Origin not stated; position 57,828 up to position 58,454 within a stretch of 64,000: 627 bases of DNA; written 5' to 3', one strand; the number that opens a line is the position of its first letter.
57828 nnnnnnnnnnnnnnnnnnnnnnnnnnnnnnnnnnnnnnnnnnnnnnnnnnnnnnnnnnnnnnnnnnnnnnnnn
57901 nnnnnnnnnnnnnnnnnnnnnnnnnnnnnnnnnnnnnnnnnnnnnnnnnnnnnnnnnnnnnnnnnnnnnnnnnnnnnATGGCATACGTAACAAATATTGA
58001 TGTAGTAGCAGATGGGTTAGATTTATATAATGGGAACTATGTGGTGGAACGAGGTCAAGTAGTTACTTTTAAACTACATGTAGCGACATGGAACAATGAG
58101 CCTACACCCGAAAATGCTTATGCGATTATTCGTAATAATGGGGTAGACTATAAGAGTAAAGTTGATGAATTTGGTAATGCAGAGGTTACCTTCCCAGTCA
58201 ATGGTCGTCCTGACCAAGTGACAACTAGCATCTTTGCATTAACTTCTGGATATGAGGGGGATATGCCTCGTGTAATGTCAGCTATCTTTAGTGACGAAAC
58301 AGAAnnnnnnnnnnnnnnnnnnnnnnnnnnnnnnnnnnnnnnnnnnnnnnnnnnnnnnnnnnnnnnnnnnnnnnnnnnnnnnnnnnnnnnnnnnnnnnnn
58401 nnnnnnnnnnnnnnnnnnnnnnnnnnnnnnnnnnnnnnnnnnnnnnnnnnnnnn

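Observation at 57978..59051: Phage gene ending in a canonical LPXTG sortase sorting signal after a Ser/Thr-rich stalk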

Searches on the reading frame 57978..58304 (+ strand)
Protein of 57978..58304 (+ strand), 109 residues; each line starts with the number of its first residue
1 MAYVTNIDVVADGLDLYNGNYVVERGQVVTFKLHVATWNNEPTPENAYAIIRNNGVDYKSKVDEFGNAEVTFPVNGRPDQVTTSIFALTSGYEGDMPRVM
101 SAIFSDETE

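Call 24: find_homologous_proteins(query=A2, max_evalue=0.01)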
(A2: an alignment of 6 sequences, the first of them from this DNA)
Query A2 (6 sequences): 1607 candidates shared short words with the query, none scored E <= 0.01.
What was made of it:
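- Tried and rejected: Profile search with the mixed domain alignment A2 (call 24).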
